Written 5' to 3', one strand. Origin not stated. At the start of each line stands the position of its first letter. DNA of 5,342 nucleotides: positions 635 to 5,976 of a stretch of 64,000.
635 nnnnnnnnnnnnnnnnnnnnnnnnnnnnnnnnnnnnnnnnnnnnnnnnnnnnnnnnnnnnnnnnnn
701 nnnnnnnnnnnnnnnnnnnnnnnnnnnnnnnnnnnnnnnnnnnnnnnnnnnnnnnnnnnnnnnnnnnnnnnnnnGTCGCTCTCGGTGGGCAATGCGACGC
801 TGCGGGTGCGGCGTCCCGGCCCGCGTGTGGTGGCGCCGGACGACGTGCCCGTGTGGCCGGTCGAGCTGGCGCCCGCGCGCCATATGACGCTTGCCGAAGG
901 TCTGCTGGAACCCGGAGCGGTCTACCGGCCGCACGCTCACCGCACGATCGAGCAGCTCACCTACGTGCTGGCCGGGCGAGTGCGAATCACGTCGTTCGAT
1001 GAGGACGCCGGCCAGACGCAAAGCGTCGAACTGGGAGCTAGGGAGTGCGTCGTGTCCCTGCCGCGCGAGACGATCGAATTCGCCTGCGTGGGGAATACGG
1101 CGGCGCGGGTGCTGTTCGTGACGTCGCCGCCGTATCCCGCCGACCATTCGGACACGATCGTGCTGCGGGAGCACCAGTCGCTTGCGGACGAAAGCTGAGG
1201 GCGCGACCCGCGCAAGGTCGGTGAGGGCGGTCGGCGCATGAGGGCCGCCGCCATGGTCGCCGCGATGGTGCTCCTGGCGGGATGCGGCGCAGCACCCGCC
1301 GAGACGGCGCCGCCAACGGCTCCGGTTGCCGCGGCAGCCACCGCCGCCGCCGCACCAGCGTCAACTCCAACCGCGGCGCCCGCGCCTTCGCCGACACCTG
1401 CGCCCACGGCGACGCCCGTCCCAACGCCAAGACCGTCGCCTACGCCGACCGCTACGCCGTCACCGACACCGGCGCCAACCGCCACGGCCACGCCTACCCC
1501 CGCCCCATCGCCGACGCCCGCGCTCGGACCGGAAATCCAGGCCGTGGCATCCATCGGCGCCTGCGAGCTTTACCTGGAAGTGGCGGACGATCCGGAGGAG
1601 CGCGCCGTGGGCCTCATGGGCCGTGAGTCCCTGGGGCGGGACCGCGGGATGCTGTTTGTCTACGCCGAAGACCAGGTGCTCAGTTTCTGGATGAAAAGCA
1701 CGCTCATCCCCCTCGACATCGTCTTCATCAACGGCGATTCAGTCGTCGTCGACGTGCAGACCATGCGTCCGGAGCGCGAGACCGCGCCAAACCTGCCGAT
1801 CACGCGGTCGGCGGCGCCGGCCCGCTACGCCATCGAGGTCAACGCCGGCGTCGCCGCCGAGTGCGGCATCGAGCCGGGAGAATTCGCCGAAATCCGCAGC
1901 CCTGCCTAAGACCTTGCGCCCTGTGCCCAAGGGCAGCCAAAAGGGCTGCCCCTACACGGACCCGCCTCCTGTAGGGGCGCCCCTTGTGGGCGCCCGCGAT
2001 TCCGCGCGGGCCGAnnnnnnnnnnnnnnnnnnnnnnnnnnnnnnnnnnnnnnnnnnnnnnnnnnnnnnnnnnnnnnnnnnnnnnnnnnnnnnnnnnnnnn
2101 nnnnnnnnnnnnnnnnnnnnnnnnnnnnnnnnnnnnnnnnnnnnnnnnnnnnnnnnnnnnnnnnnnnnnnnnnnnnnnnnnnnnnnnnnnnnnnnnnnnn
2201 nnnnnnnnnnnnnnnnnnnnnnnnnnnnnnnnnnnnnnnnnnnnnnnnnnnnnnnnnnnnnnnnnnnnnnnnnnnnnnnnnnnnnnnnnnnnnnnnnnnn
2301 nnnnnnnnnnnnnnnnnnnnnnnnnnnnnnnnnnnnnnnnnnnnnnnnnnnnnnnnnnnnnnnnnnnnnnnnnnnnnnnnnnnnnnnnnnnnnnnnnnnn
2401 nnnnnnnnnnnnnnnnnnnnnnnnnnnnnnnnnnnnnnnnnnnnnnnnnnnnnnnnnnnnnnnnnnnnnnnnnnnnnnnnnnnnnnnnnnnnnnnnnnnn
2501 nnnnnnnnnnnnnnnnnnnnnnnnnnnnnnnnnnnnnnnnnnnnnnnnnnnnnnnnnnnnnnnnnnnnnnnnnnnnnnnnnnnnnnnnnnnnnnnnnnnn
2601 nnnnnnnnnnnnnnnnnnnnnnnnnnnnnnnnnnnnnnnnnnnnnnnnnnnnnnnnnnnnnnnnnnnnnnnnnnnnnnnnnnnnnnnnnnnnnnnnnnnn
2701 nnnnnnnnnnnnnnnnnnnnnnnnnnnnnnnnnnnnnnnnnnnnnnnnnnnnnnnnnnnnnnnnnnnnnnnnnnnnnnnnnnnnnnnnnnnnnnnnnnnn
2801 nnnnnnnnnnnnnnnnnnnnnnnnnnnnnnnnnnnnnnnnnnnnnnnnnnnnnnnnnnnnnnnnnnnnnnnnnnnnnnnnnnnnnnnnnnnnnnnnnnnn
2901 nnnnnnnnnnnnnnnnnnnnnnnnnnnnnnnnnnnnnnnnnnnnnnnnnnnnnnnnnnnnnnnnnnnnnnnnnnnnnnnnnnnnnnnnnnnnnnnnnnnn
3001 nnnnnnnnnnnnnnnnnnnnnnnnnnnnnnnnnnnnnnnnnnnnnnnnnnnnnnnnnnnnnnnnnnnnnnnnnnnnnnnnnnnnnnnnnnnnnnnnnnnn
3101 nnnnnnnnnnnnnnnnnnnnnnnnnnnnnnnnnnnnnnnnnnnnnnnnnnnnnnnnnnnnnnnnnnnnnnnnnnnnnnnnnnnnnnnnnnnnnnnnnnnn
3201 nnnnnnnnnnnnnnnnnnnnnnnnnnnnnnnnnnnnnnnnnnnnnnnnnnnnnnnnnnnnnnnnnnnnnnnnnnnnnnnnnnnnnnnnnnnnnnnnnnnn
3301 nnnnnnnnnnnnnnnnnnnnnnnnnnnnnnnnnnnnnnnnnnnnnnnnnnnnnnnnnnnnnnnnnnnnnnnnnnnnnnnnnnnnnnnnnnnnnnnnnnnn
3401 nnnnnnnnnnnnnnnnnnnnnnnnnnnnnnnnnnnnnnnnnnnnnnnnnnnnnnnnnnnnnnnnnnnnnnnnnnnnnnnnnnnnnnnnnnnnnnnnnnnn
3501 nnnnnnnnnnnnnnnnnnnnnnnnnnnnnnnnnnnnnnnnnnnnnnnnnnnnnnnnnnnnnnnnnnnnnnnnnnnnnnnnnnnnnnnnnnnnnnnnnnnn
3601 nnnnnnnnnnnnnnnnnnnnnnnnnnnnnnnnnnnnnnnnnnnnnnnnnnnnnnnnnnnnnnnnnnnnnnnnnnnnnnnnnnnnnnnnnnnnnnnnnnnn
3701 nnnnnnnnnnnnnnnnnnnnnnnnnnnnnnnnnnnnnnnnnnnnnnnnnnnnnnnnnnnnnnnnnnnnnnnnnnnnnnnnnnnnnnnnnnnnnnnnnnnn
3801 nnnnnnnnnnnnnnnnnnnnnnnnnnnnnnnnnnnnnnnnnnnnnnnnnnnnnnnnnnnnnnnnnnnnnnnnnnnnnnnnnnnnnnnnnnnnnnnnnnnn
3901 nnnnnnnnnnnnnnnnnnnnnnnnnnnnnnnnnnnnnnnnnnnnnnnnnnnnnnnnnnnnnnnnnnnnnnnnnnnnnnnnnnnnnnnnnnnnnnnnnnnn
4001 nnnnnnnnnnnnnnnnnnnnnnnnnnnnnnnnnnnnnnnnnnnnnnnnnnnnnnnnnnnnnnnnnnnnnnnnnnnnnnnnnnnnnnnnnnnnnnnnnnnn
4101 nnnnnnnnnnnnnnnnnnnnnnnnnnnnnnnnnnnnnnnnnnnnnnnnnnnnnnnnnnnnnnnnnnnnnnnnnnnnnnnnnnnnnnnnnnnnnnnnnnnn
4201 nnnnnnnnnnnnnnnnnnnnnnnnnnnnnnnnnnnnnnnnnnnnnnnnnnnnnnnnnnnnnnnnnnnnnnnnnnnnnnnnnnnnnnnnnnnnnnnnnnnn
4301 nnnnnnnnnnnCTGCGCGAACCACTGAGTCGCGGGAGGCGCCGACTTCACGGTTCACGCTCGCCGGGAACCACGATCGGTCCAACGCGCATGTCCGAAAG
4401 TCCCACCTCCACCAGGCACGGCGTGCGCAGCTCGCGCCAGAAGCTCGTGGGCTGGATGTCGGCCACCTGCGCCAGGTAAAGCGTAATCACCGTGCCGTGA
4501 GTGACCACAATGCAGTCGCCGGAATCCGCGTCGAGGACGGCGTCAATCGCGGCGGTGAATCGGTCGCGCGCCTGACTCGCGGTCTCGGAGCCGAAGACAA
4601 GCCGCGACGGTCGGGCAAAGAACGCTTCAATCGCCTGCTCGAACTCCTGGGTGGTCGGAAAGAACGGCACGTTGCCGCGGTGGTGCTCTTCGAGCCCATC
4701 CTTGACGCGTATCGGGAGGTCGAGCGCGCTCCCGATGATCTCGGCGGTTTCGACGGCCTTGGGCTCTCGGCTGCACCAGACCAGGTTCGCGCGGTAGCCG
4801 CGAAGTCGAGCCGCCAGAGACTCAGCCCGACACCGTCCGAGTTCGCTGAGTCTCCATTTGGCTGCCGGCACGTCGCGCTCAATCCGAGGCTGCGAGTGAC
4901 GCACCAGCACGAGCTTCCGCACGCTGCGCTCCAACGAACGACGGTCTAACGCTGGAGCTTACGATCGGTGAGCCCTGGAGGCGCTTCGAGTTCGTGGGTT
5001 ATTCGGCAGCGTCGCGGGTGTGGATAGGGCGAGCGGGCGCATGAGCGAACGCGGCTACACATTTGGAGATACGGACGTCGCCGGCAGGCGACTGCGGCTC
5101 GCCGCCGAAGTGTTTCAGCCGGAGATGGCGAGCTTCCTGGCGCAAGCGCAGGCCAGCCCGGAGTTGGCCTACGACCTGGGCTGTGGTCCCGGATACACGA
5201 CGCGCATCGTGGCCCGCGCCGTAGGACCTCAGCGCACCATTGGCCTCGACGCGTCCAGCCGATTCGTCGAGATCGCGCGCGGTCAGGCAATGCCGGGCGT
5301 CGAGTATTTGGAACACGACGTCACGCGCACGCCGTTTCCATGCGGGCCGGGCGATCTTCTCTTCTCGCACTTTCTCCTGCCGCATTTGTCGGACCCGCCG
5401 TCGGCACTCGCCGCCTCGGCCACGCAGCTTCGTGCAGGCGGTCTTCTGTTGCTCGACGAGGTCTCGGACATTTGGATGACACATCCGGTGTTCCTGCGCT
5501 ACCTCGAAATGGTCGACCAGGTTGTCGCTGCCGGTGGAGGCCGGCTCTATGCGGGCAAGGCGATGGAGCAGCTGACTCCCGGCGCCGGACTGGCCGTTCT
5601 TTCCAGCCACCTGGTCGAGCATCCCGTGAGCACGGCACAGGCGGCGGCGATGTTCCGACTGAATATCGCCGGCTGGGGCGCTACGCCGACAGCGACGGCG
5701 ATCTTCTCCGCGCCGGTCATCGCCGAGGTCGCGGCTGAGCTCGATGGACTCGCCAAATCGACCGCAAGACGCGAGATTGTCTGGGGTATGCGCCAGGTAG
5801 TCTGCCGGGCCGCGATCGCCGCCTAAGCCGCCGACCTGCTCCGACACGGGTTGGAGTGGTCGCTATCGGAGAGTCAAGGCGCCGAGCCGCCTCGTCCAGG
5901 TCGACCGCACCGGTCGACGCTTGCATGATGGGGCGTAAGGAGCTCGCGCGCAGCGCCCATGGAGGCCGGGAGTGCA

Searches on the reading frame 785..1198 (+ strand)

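Call 26: search_protein_families(library=pfam, max_evalue=0.00001, proteins=[window:785-1198:+])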
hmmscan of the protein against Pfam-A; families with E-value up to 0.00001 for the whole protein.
window:785-1198:+ (137 aa): 1 family
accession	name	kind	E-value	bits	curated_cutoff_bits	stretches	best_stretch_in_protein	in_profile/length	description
PF07883.17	Cupin_2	-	7.4e-07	29.2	27.2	1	41-112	5-69/70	Cupin domain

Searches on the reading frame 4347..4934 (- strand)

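Call 26: search_protein_families(library=pfam, max_evalue=0.00001, proteins=[window:4347-4934:-])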
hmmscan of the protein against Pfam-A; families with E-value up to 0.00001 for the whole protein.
window:4347-4934:- (195 aa): 1 family
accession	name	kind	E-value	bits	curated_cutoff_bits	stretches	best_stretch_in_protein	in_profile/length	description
PF00300.27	His_Phos_1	-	3.8e-25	89.1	21.7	1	8-173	1-175/194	Histidine phosphatase superfamily (branch 1)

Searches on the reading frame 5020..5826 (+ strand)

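Call 26: search_protein_families(library=pfam, max_evalue=0.00001, proteins=[window:5020-5826:+])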
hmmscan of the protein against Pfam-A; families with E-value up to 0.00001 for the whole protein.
window:5020-5826:+ (268 aa): 5 families
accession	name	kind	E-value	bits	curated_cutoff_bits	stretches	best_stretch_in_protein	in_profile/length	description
PF08241.18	Methyltransf_11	-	1.6e-14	54.8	21.2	1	52-144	2-94/95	Methyltransferase domain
PF13649.12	Methyltransf_25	-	3.8e-14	53.6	27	1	52-141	3-97/97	Methyltransferase domain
PF13489.12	Methyltransf_23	-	1.9e-09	37.9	27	1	46-195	22-163/164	Methyltransferase domain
PF08242.18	Methyltransf_12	-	8.5e-08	33.3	30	1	52-143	2-98/98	Methyltransferase domain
PF13847.12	Methyltransf_31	-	2.8e-07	30.8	27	1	51-149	8-113/145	Methyltransferase domain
